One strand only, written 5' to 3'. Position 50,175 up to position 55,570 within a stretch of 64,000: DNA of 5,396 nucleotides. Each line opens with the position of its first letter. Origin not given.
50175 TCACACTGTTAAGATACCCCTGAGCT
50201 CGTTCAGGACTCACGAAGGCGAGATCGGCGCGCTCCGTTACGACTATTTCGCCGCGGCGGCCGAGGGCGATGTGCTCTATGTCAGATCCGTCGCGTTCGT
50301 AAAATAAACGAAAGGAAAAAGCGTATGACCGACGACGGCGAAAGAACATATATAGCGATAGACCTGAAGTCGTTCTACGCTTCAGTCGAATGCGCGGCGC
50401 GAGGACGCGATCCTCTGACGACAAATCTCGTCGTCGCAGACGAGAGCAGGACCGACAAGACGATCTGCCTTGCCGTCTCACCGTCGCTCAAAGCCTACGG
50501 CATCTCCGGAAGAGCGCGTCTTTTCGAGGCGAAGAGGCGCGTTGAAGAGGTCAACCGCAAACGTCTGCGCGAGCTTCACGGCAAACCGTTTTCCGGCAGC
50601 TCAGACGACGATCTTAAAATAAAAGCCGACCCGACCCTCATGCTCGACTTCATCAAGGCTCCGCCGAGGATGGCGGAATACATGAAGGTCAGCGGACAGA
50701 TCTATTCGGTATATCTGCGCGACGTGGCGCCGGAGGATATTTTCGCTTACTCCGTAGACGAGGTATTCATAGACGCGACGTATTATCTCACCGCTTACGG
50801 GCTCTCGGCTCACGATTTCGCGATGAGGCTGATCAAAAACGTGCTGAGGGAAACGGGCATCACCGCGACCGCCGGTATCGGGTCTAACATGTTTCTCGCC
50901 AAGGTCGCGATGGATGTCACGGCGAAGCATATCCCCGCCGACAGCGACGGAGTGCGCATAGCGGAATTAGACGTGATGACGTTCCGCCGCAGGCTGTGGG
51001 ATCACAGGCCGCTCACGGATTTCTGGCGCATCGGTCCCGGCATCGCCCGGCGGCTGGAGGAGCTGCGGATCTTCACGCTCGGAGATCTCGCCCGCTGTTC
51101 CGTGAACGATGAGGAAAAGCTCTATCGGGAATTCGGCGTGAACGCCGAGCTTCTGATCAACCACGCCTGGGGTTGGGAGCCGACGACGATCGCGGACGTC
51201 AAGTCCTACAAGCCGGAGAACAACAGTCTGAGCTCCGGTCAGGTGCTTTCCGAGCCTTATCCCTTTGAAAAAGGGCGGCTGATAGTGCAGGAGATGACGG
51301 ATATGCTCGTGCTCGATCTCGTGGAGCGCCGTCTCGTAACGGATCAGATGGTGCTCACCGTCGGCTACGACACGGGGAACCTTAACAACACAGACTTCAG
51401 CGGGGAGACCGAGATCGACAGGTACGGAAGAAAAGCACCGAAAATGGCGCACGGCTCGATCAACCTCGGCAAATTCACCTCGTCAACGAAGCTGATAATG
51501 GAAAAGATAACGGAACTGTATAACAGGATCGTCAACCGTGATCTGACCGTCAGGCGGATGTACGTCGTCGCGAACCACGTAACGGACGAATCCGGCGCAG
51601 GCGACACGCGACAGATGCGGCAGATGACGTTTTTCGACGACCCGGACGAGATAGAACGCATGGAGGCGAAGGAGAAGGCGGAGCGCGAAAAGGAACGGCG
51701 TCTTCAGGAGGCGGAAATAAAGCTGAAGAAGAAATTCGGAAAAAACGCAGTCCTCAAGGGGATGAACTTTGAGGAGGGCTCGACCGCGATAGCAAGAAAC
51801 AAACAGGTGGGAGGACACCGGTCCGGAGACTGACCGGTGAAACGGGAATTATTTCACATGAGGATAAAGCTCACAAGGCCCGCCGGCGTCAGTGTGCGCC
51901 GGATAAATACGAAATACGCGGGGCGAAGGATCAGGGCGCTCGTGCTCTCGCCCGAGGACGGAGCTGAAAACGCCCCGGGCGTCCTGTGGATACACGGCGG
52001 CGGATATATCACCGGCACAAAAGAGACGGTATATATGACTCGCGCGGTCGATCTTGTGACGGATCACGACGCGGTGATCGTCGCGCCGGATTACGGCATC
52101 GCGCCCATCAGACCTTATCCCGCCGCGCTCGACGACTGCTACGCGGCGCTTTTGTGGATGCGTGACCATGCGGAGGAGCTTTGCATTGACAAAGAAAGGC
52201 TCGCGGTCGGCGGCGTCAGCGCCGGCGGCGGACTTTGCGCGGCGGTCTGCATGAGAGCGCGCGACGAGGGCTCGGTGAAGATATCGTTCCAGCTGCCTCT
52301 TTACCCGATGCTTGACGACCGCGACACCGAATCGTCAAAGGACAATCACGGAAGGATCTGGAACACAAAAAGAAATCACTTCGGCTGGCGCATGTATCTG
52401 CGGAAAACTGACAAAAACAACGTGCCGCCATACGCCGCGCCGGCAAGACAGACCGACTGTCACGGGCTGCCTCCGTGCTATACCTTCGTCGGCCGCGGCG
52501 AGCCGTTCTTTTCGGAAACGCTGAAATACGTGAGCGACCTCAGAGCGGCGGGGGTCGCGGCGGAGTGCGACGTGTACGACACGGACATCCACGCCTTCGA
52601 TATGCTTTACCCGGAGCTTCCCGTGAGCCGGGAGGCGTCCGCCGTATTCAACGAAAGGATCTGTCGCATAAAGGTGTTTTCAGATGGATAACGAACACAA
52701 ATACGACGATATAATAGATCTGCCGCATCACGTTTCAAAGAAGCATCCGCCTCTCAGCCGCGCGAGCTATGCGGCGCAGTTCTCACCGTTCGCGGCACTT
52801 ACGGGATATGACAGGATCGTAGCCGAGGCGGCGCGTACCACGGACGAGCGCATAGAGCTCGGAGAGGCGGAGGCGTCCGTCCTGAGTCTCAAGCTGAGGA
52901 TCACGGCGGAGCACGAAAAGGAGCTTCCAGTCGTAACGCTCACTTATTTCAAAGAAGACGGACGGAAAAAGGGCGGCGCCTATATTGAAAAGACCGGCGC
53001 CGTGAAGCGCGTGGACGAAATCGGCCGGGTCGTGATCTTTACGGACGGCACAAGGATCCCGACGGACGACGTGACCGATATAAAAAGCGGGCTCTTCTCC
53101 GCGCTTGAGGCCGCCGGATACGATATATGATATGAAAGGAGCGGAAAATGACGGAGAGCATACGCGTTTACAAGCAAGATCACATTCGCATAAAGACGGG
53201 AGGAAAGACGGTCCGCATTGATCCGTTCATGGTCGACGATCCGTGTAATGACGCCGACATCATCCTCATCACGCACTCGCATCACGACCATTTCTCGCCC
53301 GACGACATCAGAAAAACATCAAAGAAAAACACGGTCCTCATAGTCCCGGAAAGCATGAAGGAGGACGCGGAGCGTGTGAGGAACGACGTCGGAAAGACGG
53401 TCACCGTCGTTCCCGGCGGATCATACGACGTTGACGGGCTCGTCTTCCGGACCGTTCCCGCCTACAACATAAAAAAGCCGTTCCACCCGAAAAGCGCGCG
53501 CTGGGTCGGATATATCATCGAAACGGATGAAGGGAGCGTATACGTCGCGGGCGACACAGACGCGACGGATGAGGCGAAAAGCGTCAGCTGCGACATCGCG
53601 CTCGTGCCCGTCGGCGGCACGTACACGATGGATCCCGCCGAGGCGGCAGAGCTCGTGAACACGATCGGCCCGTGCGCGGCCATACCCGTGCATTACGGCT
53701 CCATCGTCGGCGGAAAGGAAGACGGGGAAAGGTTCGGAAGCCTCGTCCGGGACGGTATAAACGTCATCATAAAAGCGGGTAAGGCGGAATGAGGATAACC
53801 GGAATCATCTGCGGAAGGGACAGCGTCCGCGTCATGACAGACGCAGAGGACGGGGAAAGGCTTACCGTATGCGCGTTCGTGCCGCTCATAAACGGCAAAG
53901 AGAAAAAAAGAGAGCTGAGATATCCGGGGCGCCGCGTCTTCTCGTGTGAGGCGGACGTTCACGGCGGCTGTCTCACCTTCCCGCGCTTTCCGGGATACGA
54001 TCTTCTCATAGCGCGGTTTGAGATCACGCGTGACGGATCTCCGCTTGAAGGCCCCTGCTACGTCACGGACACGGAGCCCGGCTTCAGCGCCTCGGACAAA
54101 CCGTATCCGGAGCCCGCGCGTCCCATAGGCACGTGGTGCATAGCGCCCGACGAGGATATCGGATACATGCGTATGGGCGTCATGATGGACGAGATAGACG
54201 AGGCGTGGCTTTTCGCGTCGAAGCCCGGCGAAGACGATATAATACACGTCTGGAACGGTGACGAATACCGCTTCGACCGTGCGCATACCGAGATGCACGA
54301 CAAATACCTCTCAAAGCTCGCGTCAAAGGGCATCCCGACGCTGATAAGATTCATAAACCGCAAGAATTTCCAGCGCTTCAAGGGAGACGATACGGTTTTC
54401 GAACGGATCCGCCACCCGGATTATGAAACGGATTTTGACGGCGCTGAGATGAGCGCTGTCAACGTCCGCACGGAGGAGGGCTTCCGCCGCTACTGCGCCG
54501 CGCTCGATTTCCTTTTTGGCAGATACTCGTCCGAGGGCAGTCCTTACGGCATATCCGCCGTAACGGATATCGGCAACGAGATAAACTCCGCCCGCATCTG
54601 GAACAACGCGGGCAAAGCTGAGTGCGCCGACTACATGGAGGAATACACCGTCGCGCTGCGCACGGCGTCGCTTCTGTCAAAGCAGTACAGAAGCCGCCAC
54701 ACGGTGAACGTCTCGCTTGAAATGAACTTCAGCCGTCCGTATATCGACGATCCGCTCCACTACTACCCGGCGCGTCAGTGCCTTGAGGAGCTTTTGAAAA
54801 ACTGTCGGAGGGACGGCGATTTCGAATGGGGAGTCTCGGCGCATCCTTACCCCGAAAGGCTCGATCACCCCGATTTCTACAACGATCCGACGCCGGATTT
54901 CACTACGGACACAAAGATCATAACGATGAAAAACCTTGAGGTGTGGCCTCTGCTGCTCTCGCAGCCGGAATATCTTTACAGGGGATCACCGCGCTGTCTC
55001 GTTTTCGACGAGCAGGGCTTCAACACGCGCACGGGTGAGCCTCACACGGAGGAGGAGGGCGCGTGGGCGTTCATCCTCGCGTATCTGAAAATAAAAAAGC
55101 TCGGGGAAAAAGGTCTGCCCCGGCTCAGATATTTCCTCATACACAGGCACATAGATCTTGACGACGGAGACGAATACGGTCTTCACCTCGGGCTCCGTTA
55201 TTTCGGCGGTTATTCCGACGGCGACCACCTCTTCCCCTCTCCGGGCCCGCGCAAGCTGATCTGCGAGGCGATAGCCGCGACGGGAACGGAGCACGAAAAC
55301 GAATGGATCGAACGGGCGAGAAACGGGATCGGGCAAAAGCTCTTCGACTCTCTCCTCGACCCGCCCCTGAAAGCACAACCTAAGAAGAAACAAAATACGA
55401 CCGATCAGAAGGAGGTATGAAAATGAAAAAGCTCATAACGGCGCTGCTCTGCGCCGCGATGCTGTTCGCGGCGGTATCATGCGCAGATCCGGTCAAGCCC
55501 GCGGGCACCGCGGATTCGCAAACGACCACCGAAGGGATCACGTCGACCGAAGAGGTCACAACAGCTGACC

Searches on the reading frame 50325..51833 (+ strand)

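Call 82: search_protein_families(library=pfam, proteins=[window:50325-51833:+], max_evalue=0.00001)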
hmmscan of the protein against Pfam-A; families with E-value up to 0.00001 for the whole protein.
window:50325-51833:+ (502 aa): 2 families
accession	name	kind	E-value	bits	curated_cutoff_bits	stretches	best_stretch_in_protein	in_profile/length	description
PF00817.25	IMS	-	1.3e-25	90.4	23.2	1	12-197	1-148/148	impB/mucB/samB family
PF11799.13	IMS_C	-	5.7e-07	30.4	20.7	1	300-423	2-103/109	impB/mucB/samB family C-terminal domain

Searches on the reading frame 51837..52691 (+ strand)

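Call 82: search_protein_families(library=pfam, proteins=[window:51837-52691:+], max_evalue=0.00001)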
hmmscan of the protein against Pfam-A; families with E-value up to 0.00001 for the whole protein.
window:51837-52691:+ (284 aa): 3 families
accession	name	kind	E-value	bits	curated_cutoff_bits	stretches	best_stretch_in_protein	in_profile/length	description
PF07859.19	Abhydrolase_3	-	5.4e-52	177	25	1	49-254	1-208/210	alpha/beta hydrolase fold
PF20434.5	BD-FAE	-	4.3e-20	72.6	26.8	1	38-142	5-111/215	BD-FAE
PF00135.34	COesterase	-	1.1e-06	28.3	27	1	38-145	92-208/515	Carboxylesterase family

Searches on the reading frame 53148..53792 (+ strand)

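Call 82: search_protein_families(library=pfam, proteins=[window:53148-53792:+], max_evalue=0.00001)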
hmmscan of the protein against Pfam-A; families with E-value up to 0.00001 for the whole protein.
window:53148-53792:+ (214 aa): 2 families
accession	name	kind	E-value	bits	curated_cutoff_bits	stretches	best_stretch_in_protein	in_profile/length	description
PF13483.12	Lactamase_B_3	-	8.5e-25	88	24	1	14-182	11-160/160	Beta-lactamase superfamily domain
PF12706.13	Lactamase_B_2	-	2.8e-21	76.5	27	1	31-183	26-200/200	Beta-lactamase superfamily domain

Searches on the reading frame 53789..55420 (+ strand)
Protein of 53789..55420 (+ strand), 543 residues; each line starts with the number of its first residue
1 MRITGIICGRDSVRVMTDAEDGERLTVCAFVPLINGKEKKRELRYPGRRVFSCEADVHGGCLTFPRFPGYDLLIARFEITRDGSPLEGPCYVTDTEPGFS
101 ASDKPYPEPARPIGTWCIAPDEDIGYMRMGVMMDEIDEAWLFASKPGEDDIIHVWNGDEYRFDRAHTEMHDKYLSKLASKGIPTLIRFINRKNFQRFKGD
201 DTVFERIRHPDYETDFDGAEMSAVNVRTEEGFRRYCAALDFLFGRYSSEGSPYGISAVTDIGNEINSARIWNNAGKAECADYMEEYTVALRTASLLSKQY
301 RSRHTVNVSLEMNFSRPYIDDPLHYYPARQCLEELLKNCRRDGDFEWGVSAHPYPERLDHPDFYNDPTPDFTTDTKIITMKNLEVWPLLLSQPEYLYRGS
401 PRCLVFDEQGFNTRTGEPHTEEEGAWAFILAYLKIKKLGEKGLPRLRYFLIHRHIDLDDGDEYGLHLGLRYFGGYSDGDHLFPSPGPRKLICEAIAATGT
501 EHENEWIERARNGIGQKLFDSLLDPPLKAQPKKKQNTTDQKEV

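Call 82: search_protein_families(library=pfam, proteins=[window:53789-55420:+], max_evalue=0.00001)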
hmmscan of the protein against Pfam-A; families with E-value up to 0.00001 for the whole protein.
window:53789-55420:+ (543 aa): 1 family
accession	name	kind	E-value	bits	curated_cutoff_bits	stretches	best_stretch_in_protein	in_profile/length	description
PF18989.5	DUF5722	-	3.9e-60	204.3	30.5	1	142-517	39-388/393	Family of unknown function (DUF5722)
